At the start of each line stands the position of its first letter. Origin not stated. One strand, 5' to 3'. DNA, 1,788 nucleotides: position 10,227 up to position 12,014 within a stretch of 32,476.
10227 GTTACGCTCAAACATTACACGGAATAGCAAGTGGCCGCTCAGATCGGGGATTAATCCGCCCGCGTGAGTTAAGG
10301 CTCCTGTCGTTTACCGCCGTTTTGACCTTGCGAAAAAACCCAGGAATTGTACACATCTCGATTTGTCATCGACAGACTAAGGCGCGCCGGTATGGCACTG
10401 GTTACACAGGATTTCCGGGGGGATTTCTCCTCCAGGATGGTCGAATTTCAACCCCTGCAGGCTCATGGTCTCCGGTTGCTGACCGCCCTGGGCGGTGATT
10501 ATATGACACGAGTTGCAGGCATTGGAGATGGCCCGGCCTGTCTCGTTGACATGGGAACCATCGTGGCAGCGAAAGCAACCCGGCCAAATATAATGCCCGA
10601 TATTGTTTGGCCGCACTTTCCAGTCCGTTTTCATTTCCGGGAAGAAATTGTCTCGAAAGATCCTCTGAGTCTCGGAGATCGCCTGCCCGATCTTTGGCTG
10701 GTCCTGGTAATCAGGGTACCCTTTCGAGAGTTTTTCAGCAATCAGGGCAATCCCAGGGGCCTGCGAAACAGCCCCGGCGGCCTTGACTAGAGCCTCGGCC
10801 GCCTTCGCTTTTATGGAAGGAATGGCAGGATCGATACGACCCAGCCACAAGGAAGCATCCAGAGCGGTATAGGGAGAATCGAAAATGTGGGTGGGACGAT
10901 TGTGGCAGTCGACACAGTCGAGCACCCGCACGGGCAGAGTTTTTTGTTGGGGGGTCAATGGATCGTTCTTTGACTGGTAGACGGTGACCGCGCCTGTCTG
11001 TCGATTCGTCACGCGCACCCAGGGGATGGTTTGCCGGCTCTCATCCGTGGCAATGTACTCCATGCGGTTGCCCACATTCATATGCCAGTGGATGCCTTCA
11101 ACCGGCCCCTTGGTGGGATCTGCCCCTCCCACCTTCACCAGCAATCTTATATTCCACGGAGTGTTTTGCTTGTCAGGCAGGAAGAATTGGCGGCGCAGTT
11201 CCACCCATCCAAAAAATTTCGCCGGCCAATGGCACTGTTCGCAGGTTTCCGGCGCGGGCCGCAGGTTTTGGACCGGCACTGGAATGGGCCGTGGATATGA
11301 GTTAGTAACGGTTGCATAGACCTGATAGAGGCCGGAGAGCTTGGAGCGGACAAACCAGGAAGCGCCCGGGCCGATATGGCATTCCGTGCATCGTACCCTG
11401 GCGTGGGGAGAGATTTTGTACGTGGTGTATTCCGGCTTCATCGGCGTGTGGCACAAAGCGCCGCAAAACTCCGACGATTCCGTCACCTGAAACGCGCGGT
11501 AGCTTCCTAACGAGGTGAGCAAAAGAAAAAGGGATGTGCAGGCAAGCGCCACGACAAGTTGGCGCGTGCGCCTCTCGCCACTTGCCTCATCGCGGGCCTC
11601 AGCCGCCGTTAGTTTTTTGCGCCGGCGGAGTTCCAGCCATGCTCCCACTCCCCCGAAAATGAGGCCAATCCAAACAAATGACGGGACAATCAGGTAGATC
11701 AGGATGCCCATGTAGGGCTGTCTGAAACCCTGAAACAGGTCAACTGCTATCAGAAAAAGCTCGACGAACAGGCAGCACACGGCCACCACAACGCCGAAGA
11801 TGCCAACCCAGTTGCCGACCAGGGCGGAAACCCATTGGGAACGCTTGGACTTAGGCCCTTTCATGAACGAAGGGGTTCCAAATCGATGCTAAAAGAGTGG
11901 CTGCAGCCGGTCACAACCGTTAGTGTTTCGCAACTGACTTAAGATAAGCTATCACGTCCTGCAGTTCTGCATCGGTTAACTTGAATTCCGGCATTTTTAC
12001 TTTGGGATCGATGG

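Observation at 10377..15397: Mto/Pio-type porin-cytochrome conduit linked in one gene string to a monohaem cytochrome and a 7-haem ImcH-like inner-membrane cytochrome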

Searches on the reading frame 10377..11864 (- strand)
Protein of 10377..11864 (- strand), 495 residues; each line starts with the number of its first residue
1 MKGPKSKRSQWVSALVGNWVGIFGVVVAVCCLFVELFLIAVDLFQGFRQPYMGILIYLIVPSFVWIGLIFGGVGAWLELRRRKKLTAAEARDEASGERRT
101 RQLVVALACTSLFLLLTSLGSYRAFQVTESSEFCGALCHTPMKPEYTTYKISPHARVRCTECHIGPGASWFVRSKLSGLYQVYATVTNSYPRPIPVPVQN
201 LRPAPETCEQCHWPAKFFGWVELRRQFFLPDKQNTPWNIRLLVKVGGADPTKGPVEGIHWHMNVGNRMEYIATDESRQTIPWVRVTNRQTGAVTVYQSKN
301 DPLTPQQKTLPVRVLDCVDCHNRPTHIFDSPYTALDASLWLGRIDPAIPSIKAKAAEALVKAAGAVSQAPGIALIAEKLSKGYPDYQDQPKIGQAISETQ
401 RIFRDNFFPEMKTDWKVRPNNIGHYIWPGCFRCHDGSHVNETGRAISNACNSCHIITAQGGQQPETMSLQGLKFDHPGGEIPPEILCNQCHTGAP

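Call 3: search_protein_families(library=pfam, proteins=[window:10377-11864:-], max_evalue=0.01)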
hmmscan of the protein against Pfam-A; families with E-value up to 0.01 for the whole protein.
window:10377-11864:- (495 aa): 4 families
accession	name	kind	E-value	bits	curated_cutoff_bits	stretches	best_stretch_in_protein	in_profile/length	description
PF03264.19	Cytochrom_NNT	-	2.5e-09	37.5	24.1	1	102-190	7-99/174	NapC/NirT cytochrome c family, N-terminal region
PF14522.11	Cytochrome_C7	-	3.5e-09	36.8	24.8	0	416-454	43-66/67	Cytochrome c7 and related cytochrome c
PF14537.11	Cytochrom_c3_2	-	6e-07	30.3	25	1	429-492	8-65/79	Cytochrome c3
PF01284.28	MARVEL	-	0.0075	16.7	32.8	0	22-115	40-129/135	Membrane-associating domain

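Call 4: search_protein_families(library=ncbifam, proteins=[window:10377-11864:-], max_evalue=0.01)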
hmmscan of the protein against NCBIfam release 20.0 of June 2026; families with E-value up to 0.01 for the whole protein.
window:10377-11864:- (495 aa): 4 families
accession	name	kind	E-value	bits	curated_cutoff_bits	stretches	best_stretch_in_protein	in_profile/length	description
TIGR03153.1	cytochr_NrfH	equivalog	1.7e-13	50.8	134.2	1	113-212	10-109/138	cytochrome c nitrite reductase small subunit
NF011606.0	PRK15032.1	equivalog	6.8e-05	22.1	455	1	119-186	33-104/390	pentaheme c-type cytochrome TorC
TIGR02162.1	torC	equivalog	0.0008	18.8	478.2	1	123-190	36-108/387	pentaheme c-type cytochrome TorC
NF051471.1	cytcCgr1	equivalog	0.00093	18.9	340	1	98-152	3-54/204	cytochrome c-type protein Cgr1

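Call 8: find_encoding_contigs(protein=window:10377-11864:-, flank=10000, max_places=6)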
Protein window:10377-11864:- (495 aa): 2 contigs read that carry it; 2 places shown.
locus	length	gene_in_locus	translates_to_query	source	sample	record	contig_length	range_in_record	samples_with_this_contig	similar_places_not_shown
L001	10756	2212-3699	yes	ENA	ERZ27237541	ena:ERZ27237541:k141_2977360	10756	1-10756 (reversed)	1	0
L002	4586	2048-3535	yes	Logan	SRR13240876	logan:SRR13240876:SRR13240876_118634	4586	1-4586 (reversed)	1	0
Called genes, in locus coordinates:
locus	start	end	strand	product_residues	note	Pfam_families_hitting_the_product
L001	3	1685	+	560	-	?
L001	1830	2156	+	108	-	PF13442:Cytochrome_CBB3, PF00034:Cytochrom_C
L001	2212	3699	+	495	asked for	PF03264:Cytochrom_NNT (weak), PF14522:Cytochrome_C7 (faint), PF14537:Cytochrom_c3_2 (faint)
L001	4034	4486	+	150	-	PF13801:Metal_resist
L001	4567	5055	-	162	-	PF08239:SH3_3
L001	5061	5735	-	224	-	PF00072:Response_reg, PF00196:GerE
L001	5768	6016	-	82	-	PF13441:Gly-zipper_YMGG, PF13436:Gly-zipper_OmpA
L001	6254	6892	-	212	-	PF00072:Response_reg, PF08281:Sigma70_r4_2 (weak), PF00196:GerE, PF13384:HTH_23 (weak)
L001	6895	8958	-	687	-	PF08448:PAS_4 (weak), PF13426:PAS_9, PF07730:HisKA_3, PF02518:HATPase_c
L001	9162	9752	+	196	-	-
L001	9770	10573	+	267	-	PF06347:SH3_4 (faint), PF08239:SH3_3, PF00018:SH3_1 (faint), PF08239:SH3_3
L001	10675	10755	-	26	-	?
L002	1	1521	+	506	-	?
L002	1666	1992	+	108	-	PF13442:Cytochrome_CBB3, PF00034:Cytochrom_C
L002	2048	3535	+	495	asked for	PF03264:Cytochrom_NNT (weak), PF14522:Cytochrome_C7 (faint), PF14537:Cytochrom_c3_2 (faint)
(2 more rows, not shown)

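Call 9: find_homologous_proteins(query=window:10377-11864:-, max_evalue=0.001)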
Query window:10377-11864:- (495 aa): 7984 proteins with E <= 0.001 among 8000 candidates; the best 120 are listed.
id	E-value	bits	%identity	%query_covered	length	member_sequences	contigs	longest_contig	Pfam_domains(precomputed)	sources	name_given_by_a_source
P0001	0.0e+0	1184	100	100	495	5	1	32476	PF14537.12,PF03264.20,PF14522.12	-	-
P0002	0.0e+0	1058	88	100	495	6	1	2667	PF14537.12,PF03264.20,PF14522.12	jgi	-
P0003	0.0e+0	1051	87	100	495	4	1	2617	PF14537.12,PF03264.20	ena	-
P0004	0.0e+0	1044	88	100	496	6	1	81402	PF14537.12,PF03264.20,PF14522.12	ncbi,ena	-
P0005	0.0e+0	1023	86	100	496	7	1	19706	PF14537.12,PF03264.20,PF14522.12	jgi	jgi:hypothetical protein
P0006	0.0e+0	1015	85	100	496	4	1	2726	PF14537.12,PF03264.20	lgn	-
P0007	0.0e+0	1015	86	100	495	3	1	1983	PF14537.12,PF03264.20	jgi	jgi:hypothetical protein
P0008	1.5e-298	1009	85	100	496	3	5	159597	PF03264.20,PF14522.12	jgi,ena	jgi:hypothetical protein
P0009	1.4e-295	999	85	100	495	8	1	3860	PF14537.12,PF03264.20,PF14522.12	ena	-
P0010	7.2e-294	993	83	100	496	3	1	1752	PF14537.12,PF03264.20,PF14522.12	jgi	jgi:hypothetical protein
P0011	1.3e-293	992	83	100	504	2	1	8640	PF14537.12,PF03264.20,PF14522.12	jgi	jgi:hypothetical protein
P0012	1.9e-293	992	83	100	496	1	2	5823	PF14537.12,PF03264.20,PF14522.12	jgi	jgi:hypothetical protein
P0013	9.3e-293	990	82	100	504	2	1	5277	PF14537.12,PF03264.20,PF14522.12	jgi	jgi:hypothetical protein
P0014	2.9e-292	988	82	100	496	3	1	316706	PF14537.12,PF03264.20,PF14522.12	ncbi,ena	-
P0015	3.8e-292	988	83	100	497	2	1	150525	PF14537.12,PF03264.20,PF14522.12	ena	-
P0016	6.1e-292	987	84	100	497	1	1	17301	PF14537.12,PF03264.20,PF14522.12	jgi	jgi:hypothetical protein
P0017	9.8e-292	986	82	100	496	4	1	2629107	PF14537.12,PF03264.20,PF14522.12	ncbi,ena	-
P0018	4.6e-291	984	84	100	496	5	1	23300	PF14537.12,PF03264.20,PF14522.12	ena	-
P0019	1.1e-289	979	82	100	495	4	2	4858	PF14537.12,PF03264.20,PF14522.12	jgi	-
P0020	3.5e-289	978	84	100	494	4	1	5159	PF14537.12,PF03264.20,PF14522.12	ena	-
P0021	2.1e-288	975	82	100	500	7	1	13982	PF14537.12,PF03264.20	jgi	jgi:hypothetical protein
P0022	3.9e-288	974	82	100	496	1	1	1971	PF14537.12,PF03264.20,PF14522.12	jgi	-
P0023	5.5e-288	974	83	100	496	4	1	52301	PF14537.12,PF03264.20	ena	-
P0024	2.5e-286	968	81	100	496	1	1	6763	PF14537.12,PF03264.20,PF14522.12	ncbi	-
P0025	4.0e-286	968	81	100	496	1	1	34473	PF14537.12,PF03264.20,PF14522.12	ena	-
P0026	2.8e-285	965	81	100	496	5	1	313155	PF14537.12,PF03264.20,PF14522.12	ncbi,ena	-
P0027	3.6e-285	965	81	100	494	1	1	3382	PF14537.12,PF03264.20,PF14522.12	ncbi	-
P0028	8.3e-285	963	80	100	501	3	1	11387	PF14537.12,PF03264.20,PF14522.12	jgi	jgi:hypothetical protein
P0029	9.4e-285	963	81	97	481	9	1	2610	PF03264.20,PF14522.12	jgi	jgi:hypothetical protein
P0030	1.7e-284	962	82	100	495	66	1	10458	PF14537.12,PF03264.20,PF14522.12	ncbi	-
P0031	5.3e-282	954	79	100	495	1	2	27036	PF14537.12,PF03264.20,PF14522.12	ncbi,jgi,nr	ncbi:MAG: cytochrome C [Deltaproteobacteria bacterium]|nr:MAG: cytochrome C [Deltaproteobacteria bac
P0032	3.4e-281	951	80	100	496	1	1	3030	PF14537.12,PF03264.20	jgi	jgi:hypothetical protein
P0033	4.8e-281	951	80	100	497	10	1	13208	PF14537.12,PF03264.20,PF14522.12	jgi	jgi:NapC/NirT cytochrome c family, N-terminal region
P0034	5.9e-281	951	81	100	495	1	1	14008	PF14537.12,PF03264.20,PF14522.12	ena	-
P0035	2.8e-279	945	79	100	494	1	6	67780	PF14537.12,PF03264.20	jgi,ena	jgi:hypothetical protein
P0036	3.3e-279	945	80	100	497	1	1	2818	PF14537.12,PF03264.20,PF14522.12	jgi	jgi:hypothetical protein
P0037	1.4e-277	940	79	100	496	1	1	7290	PF14537.12,PF03264.20,PF14522.12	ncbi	-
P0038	9.0e-277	937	79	100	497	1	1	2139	PF14537.12,PF03264.20,PF14522.12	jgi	jgi:hypothetical protein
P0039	4.0e-276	935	78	100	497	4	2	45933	PF14537.12,PF03264.20,PF14522.12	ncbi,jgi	ncbi:MAG: NapC/NirT family cytochrome c [Syntrophobacterales bacterium]|jgi:hypothetical protein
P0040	1.2e-274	930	77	100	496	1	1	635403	PF03264.20,PF14522.12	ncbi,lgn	ncbi:MAG: NapC/NirT family cytochrome c [Thermodesulfobacteriota bacterium]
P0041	3.9e-274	928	79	100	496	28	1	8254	PF14537.12,PF03264.20,PF14522.12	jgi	-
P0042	3.9e-273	925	77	100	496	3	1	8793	PF14537.12,PF03264.20,PF14522.12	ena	-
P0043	5.1e-273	924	78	100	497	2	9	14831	PF03264.20,PF14522.12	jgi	jgi:nitrate/TMAO reductase-like tetraheme cytochrome c subunit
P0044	2.1e-272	922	78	100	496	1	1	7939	PF14537.12,PF03264.20,PF14522.12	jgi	jgi:NapC/NirT cytochrome c family, N-terminal region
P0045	8.9e-271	917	78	100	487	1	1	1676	PF03264.20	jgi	jgi:hypothetical protein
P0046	1.0e-270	917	76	100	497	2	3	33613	PF14537.12,PF03264.20,PF14522.12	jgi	jgi:nitrate/TMAO reductase-like tetraheme cytochrome c subunit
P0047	1.0e-270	917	76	100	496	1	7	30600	PF14537.12,PF03264.20,PF14522.12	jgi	jgi:hypothetical protein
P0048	1.7e-270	916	76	100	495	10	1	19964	PF14537.12,PF03264.20,PF14522.12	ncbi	-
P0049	3.1e-270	915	76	100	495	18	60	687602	PF14537.12,PF03264.20,PF14522.12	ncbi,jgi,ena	ncbi:MAG: NapC/NirT family cytochrome c [Desulfobaccales bacterium]|jgi:nitrate/TMAO reductase-like 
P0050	1.0e-266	904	76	100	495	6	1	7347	PF03264.20,PF14522.12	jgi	jgi:hypothetical protein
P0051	5.1e-266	901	76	100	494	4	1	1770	PF14537.12,PF03264.20,PF14522.12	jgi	jgi:hypothetical protein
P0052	2.5e-264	896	76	100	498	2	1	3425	PF14537.12,PF03264.20,PF14522.12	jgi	jgi:hypothetical protein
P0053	3.3e-261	886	75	100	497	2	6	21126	PF03264.20,PF14522.12,PF22113.2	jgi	jgi:hypothetical protein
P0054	5.6e-260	881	74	100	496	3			PF14537.12,PF03264.20,PF14522.12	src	-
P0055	6.6e-260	881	74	100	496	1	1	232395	PF14537.12,PF03264.20,PF14522.12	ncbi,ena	-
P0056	6.0e-259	878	73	100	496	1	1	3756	PF03264.20,PF14522.12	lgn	-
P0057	1.4e-252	857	73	100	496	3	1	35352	PF14537.12,PF03264.20,PF14522.12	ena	-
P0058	9.5e-251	851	73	98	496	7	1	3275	PF14537.12,PF03264.20,PF14522.12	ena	-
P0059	1.2e-249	847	69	100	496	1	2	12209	PF03264.20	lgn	-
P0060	8.9e-249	844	71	100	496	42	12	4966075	PF14537.12,PF03264.20,PF14522.12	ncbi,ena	ncbi:MAG: NapC/NirT family cytochrome c [Syntrophobacteraceae bacterium]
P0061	1.5e-248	844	71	99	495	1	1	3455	PF14537.12,PF03264.20,PF14522.12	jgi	jgi:hypothetical protein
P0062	9.3e-248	841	71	100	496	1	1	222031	PF14537.12,PF03264.20,PF14522.12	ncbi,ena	-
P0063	1.9e-245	834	69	100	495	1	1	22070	PF14537.12,PF03264.20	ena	-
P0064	6.9e-238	809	88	77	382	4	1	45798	PF14537.12,PF03264.20,PF14522.12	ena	-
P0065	5.2e-222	756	63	100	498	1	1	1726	PF14537.12,PF03264.20,PF14522.12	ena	-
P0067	7.1e-218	743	64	97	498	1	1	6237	PF14537.12,PF03264.20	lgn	-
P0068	4.0e-215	733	63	98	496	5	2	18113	PF14537.12,PF03264.20,PF14522.12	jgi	jgi:hypothetical protein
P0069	6.8e-214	729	81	75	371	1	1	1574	PF03264.20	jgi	jgi:hypothetical protein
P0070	3.7e-213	727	63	97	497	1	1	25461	PF14537.12,PF03264.20,PF14522.12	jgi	jgi:NapC/NirT cytochrome c family, N-terminal region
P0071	7.2e-213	726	76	83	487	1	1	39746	PF03264.20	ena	-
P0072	6.4e-212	723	62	97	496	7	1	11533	PF14537.12,PF03264.20,PF14522.12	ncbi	-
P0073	5.8e-211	720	60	100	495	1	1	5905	PF14537.12,PF03264.20,PF14522.12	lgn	-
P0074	7.9e-209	713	61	100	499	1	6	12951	PF03264.20,PF14522.12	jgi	jgi:hypothetical protein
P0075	4.1e-208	710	62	97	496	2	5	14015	PF14537.12,PF03264.20,PF14522.12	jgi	jgi:hypothetical protein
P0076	2.1e-203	695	57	99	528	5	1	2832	PF14537.12,PF03264.20,PF14522.12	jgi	jgi:hypothetical protein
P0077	2.4e-203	695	59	98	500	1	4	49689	PF14537.12,PF03264.20,PF14522.12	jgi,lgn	jgi:hypothetical protein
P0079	9.9e-203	693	58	100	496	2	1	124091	PF14537.12,PF03264.20,PF14522.12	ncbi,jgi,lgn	-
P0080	2.7e-202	691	58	98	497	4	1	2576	PF03264.20,PF14522.12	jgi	-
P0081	2.8e-202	691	59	99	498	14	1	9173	PF14537.12,PF03264.20,PF14522.12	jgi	jgi:hypothetical protein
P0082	1.4e-201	689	82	72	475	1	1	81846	PF03264.20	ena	-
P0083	8.2e-201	686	57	100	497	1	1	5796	PF14537.12,PF03264.20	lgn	-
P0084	4.2e-198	677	57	100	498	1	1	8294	PF14537.12,PF03264.20,PF14522.12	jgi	jgi:hypothetical protein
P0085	1.4e-197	676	59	99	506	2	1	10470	PF14537.12,PF03264.20,PF14522.12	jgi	jgi:hypothetical protein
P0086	5.1e-197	674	56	100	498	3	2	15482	PF14537.12,PF03264.20,PF14522.12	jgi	jgi:nitrate/TMAO reductase-like tetraheme cytochrome c subunit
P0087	2.4e-196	671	55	100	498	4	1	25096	PF14537.12,PF03264.20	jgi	jgi:hypothetical protein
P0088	1.4e-195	669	56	99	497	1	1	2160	PF14537.12,PF03264.20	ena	-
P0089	3.0e-195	668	57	97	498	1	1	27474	PF03264.20,PF14522.12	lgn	-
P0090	4.9e-195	667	57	99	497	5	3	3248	PF14537.12,PF03264.20,PF14522.12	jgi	jgi:hypothetical protein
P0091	6.5e-195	667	58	97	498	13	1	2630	PF14537.12,PF03264.20,PF14522.12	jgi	jgi:nitrate/TMAO reductase-like tetraheme cytochrome c subunit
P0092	2.5e-194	665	56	100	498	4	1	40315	PF14537.12,PF03264.20,PF14522.12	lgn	-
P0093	6.8e-193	660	56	97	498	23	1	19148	PF14537.12,PF03264.20,PF14522.12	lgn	-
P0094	7.3e-193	660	56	97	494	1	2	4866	PF03264.20,PF14522.12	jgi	jgi:hypothetical protein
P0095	1.1e-191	656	56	99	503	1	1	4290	PF14537.12,PF03264.20,PF14522.12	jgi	-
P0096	9.2e-190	650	57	97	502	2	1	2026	PF14537.12,PF03264.20,PF14522.12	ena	-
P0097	1.7e-188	646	56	92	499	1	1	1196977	PF03264.20,PF14522.12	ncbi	ncbi:MAG: NapC/NirT family cytochrome c [Syntrophotaleaceae bacterium]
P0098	1.0e-182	626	55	97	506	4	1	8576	PF14537.12,PF03264.20,PF14522.12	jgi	jgi:hypothetical protein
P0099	1.8e-182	626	54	99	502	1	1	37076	PF14537.12,PF03264.20,PF14522.12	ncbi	-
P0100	6.8e-182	624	55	97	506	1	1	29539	PF14537.12,PF03264.20,PF14522.12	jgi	jgi:NapC/NirT cytochrome c family, N-terminal region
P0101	7.1e-182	624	52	97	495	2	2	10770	PF14537.12,PF03264.20,PF14522.12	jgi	jgi:hypothetical protein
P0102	1.0e-180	620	55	97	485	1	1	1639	PF14537.12,PF03264.20,PF14522.12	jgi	jgi:nitrate/TMAO reductase-like tetraheme cytochrome c subunit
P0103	2.7e-180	619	55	97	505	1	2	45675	PF14537.12,PF03264.20,PF14522.12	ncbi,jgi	jgi:nitrate/TMAO reductase-like tetraheme cytochrome c subunit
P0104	3.1e-179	615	54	97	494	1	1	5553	PF03264.20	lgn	-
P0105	3.4e-179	615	54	97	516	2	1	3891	PF14537.12,PF03264.20,PF14522.12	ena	-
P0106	1.2e-178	613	55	97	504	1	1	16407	PF14537.12,PF03264.20,PF14522.12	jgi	jgi:hypothetical protein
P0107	1.7e-178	613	51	97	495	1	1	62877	PF14537.12,PF03264.20,PF14522.12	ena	-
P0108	1.9e-177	609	54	98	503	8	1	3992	PF14537.12,PF03264.20,PF14522.12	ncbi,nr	ncbi:MAG TPA: NapC/NirT family cytochrome c [Verrucomicrobiae bacterium]|nr:NapC/NirT family cytochr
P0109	1.2e-176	607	53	97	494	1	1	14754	PF14537.12,PF03264.20,PF14522.12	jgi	jgi:hypothetical protein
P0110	1.7e-176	606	53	97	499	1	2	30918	PF14537.12,PF03264.20,PF14522.12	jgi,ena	jgi:nitrate/TMAO reductase-like tetraheme cytochrome c subunit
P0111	2.3e-176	606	52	97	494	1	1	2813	PF14537.12,PF03264.20,PF14522.12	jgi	jgi:NapC/NirT cytochrome c family protein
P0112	1.4e-175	603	53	97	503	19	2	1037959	PF14537.12,PF03264.20,PF14522.12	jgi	jgi:hypothetical protein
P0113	2.1e-175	602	53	97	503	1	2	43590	PF14537.12,PF03264.20,PF14522.12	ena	-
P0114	3.6e-175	602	54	97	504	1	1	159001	PF14537.12,PF03264.20,PF14522.12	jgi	jgi:nitrate/TMAO reductase-like tetraheme cytochrome c subunit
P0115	7.5e-175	601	53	98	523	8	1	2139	PF14537.12,PF03264.20,PF14522.12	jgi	-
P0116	2.0e-174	599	53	97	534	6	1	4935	PF14537.12,PF03264.20,PF14522.12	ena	-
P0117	2.4e-174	599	53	97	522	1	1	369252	PF14537.12,PF03264.20,PF14522.12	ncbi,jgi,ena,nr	ncbi:MAG TPA: NapC/NirT family cytochrome c [Verrucomicrobiae bacterium]|nr:NapC/NirT family cytochr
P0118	6.7e-174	597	52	97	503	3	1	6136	PF14537.12,PF03264.20,PF14522.12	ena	-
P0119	8.4e-174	597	52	97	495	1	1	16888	PF14537.12,PF03264.20,PF14522.12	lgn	-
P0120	1.1e-173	597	53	97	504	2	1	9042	PF14537.12,PF03264.20,PF14522.12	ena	-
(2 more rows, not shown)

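Call 19: find_related_loci(query=A1, collection=genome_contigs, flank=8000)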
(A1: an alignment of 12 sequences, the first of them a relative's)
Query A1 (495 aa) in genome_contigs; peptide patterns used: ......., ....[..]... (x = any residue, [..] = any of these).
600 stretches matched a pattern (row limit reached: there are more); 579 encode a relative of the query (tblastn E <= 1e-3); the best 80 are kept; 80 distinct loci.
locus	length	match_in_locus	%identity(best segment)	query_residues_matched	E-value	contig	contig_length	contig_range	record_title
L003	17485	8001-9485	82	1-495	0e+0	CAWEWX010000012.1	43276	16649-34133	MAG: uncultured delta proteobacterium isolate MFD03323.bin.3.266 genome assembly, contig: contig_24991, whole genome sho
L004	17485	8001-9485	76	1-495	0e+0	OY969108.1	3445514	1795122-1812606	MAG: uncultured delta proteobacterium isolate MFD01828.bin.c.1 genome assembly, chromosome: 1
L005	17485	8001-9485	74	1-495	0e+0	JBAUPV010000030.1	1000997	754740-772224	MAG: Desulfobaccales bacterium isolate MFD09440_ilm_asm_bin37 k127_101110, whole genome shotgun sequence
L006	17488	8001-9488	71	1-495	0e+0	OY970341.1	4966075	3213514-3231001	MAG: uncultured delta proteobacterium isolate MFD01231.bin.c.2 genome assembly, chromosome: 1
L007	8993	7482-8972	77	1-495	0e+0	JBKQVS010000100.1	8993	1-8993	MAG: Desulfobaccales bacterium isolate SEr3G3H3I__bin_140 SEr3G3H3I_000000239073, whole genome shotgun sequence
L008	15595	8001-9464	53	14-495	1e-172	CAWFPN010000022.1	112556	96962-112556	MAG: uncultured Verrucomicrobiae bacterium isolate MFD01689.bin.2.73 genome assembly, contig: contig_57683, whole genome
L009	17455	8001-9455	53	14-493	7e-168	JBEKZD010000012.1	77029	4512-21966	MAG: Verrucomicrobiia bacterium isolate SPRUCE 690 SPRUCE_690_12, whole genome shotgun sequence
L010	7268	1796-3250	49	15-494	1e-159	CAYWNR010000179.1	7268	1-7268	MAG TPA_asm: uncultured Gemmatimonadaceae bacterium isolate SRP214966_co3_52 genome assembly, contig: NODE_18725_length_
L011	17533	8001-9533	52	12-493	2e-164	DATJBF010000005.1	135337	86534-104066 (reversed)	MAG TPA_asm: Verrucomicrobiia bacterium isolate SMAG_U15347 k141_2020852, whole genome shotgun sequence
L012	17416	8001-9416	51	19-493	1e-155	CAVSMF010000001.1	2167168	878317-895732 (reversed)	MAG: uncultured Verrucomicrobiae bacterium isolate MFD04944.bin.1.307 genome assembly, contig: contig_11314, whole genom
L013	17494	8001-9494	49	7-494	2e-155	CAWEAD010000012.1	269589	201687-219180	MAG: uncultured delta proteobacterium isolate MFD05684.bin.1.22 genome assembly, contig: contig_84957, whole genome shot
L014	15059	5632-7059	48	14-494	6e-154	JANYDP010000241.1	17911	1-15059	MAG: Verrucomicrobia bacterium isolate 336R_metabinner_71_sub 336R_k141_2496421, whole genome shotgun sequence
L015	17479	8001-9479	49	1-494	1e-152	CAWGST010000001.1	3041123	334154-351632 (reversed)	MAG: uncultured Verrucomicrobiae bacterium isolate MFD05580.bin.1.36 genome assembly, contig: contig_2078, whole genome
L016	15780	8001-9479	49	1-493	3e-152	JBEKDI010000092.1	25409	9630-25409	MAG: Verrucomicrobiota bacterium isolate SPRUCE 17 SPRUCE_17_92, whole genome shotgun sequence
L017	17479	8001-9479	50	1-494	9e-152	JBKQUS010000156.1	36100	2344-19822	MAG: Limisphaerales bacterium isolate SEr2D2E2F__bin_178 SEr2D2E2F_000000208252, whole genome shotgun sequence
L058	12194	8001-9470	46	13-495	1e-141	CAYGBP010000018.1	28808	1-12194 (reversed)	MAG TPA_asm: uncultured Nitrospirota bacterium isolate ERP108616_co2_62 genome assembly, contig: NODE_2081_length_28808_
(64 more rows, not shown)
